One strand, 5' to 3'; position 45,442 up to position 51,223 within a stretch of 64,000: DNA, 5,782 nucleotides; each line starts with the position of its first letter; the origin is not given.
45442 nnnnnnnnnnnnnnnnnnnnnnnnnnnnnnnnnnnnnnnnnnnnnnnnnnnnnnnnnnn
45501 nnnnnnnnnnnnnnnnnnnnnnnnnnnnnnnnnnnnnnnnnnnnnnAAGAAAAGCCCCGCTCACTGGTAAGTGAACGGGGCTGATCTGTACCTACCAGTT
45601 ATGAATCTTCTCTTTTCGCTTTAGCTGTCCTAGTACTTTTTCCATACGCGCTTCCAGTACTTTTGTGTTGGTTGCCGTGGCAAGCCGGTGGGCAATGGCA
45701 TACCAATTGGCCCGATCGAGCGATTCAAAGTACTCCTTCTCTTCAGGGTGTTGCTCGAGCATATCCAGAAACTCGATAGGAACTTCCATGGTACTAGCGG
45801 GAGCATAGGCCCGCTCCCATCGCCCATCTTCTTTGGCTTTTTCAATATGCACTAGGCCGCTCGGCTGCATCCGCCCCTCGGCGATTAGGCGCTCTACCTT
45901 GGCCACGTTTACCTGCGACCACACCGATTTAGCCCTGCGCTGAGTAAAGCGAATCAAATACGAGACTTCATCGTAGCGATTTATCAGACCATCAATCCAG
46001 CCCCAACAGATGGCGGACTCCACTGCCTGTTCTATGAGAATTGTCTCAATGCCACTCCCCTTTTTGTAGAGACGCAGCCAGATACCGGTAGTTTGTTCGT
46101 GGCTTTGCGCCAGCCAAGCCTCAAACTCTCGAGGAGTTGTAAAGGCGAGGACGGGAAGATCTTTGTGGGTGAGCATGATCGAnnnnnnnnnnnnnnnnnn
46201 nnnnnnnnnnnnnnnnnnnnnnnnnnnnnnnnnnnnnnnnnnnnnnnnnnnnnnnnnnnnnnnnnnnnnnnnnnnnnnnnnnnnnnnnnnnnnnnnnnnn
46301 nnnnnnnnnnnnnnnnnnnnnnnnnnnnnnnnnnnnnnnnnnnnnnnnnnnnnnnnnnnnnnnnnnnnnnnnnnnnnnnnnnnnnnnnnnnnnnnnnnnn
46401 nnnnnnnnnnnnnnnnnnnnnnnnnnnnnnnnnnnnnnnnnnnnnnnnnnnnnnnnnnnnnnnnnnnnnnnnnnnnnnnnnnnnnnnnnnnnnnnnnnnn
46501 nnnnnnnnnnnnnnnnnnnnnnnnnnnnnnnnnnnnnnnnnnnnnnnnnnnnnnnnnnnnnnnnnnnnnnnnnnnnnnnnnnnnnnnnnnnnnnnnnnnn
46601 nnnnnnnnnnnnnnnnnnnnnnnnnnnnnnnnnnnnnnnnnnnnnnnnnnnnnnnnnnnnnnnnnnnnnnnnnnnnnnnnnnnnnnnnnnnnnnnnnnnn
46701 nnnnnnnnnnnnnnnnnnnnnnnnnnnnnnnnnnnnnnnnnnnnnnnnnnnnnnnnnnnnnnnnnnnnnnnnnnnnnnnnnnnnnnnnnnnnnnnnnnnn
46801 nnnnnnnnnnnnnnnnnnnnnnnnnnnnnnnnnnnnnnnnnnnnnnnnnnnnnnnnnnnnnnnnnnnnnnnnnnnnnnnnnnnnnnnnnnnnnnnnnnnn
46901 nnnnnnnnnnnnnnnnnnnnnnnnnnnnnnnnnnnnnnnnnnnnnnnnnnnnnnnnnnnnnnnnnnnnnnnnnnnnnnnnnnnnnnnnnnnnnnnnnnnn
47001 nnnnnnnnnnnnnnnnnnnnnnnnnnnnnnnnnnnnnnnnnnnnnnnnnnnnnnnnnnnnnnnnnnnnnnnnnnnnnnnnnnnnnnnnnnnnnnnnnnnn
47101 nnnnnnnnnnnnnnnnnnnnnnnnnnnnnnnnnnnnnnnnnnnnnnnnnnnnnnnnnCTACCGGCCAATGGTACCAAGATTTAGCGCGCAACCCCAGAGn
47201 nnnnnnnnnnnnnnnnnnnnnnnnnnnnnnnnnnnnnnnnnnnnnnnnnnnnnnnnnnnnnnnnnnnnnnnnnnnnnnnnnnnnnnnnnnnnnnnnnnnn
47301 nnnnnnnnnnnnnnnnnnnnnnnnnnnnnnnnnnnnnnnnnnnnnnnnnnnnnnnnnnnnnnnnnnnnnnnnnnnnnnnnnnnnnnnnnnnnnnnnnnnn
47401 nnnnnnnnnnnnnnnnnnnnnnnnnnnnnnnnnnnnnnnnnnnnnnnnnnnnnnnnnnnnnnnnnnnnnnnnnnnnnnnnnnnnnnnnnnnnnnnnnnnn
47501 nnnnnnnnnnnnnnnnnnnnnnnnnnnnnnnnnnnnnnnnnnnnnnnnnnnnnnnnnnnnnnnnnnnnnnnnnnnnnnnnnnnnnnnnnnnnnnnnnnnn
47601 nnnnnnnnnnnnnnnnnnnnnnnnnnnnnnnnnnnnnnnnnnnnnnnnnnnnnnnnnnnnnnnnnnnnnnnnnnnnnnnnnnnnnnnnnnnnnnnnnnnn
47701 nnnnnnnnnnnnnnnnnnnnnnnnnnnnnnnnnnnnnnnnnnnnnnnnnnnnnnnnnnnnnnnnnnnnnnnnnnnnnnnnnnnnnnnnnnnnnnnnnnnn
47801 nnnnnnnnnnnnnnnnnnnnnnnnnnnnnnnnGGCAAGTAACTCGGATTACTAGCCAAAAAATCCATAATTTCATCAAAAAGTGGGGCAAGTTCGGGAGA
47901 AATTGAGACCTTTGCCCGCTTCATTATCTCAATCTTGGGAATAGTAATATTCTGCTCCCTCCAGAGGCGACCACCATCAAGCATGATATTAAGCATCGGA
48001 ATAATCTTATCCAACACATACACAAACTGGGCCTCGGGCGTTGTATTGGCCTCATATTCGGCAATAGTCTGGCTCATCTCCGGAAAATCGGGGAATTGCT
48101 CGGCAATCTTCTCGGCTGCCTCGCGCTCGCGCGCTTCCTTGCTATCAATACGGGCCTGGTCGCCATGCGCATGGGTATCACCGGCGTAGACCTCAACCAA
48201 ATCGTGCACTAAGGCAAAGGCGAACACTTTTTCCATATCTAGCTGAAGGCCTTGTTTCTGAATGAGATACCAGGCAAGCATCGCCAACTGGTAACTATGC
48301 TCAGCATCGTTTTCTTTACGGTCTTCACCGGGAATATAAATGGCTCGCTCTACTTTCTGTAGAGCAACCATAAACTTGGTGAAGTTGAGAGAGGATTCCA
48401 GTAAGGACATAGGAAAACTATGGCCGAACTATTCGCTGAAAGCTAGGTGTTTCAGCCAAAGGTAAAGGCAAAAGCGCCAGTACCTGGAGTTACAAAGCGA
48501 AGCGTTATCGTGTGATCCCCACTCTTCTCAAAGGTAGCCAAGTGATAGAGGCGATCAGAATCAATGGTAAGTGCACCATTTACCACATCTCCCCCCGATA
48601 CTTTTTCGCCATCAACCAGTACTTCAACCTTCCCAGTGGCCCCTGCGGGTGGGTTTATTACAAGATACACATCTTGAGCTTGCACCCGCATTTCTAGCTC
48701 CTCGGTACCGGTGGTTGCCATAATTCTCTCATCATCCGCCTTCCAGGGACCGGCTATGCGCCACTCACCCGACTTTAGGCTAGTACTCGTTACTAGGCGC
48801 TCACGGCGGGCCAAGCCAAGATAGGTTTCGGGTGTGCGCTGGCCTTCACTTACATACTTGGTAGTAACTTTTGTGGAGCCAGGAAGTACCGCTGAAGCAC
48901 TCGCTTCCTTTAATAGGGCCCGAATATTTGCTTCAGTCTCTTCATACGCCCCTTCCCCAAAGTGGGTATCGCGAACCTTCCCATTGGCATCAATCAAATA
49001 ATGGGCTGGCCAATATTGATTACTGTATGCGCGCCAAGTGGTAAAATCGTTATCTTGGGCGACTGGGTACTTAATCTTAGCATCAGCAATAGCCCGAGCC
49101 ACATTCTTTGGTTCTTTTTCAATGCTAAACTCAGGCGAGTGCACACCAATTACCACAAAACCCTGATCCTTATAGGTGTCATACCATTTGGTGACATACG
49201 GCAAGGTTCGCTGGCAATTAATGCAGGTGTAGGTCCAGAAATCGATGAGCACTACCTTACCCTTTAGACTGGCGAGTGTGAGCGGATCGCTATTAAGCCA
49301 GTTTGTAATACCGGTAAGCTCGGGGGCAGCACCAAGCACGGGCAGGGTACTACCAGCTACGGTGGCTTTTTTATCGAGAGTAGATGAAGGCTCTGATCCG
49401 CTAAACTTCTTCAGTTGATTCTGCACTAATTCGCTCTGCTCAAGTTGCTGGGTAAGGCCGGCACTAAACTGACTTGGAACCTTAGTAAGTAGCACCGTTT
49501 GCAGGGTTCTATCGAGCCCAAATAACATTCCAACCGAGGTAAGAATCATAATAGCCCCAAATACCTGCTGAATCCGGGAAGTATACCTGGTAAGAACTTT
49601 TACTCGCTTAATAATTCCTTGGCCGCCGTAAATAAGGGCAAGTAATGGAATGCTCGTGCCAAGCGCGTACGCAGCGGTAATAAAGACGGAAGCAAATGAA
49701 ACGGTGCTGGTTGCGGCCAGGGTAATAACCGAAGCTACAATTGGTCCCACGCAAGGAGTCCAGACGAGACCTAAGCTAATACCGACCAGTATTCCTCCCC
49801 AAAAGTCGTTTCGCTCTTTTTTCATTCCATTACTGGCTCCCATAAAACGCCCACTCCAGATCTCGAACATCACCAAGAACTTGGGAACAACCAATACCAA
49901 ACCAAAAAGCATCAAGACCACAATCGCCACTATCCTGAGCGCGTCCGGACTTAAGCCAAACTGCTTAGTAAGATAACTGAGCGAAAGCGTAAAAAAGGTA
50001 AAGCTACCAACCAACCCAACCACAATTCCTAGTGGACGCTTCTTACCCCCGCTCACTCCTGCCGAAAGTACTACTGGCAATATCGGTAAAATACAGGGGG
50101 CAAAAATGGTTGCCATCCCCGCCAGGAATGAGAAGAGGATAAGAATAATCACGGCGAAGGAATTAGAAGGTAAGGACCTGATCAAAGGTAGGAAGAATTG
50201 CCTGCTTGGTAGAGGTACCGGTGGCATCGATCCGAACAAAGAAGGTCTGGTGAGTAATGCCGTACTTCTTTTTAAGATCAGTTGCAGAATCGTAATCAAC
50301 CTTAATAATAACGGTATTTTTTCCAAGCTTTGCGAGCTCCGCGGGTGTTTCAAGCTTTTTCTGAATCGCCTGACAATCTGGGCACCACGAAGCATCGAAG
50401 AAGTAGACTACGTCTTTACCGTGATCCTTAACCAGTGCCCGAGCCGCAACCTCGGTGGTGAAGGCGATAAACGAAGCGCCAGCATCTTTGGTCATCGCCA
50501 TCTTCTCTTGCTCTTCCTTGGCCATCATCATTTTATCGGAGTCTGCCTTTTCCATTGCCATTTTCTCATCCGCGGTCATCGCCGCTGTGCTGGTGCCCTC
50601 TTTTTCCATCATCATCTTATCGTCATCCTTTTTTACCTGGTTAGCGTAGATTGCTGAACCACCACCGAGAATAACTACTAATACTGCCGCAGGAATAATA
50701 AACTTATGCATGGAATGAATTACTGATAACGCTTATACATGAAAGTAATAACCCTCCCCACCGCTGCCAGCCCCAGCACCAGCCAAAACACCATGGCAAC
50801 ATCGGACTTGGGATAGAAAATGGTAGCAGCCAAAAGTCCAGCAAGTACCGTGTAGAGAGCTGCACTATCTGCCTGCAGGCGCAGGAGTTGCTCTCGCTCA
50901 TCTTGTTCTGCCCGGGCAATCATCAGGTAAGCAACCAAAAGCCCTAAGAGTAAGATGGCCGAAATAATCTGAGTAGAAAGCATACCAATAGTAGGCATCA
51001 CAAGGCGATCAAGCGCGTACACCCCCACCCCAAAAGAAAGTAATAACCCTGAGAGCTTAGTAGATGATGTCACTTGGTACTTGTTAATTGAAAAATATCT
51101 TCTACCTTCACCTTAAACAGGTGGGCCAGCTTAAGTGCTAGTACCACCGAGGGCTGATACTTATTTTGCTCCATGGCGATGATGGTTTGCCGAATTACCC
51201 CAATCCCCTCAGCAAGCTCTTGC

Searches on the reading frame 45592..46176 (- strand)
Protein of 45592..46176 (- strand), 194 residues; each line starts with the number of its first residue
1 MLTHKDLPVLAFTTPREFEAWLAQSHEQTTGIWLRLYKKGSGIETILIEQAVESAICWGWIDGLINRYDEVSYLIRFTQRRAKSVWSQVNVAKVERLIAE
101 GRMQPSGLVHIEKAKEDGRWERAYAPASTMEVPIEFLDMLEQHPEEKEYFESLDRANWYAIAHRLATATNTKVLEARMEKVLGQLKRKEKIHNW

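Call 89: search_protein_families(library=pfam, proteins=[window:45592-46176:-], max_evalue=0.01)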
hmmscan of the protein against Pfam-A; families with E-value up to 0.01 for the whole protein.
window:45592-46176:- (194 aa): 1 family
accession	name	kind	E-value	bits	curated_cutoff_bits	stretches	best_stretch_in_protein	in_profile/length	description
PF13376.11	OmdA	-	7.7e-09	35.8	25.6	1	129-187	1-59/60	Bacteriocin-protection, YdeI or OmpD-Associated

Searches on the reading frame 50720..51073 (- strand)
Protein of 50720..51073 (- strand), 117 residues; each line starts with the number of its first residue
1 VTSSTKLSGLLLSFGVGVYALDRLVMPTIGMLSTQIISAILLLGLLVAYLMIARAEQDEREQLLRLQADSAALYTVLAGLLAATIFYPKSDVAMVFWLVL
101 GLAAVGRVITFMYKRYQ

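Call 89: search_protein_families(library=pfam, proteins=[window:50720-51073:-], max_evalue=0.01)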
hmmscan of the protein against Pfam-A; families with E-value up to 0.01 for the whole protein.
window:50720-51073:- (117 aa): 1 family
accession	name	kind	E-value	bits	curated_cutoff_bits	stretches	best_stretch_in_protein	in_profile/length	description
PF20382.3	DUF6677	-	0.0079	17.2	24.3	1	11-83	31-101/116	Family of unknown function (DUF6677)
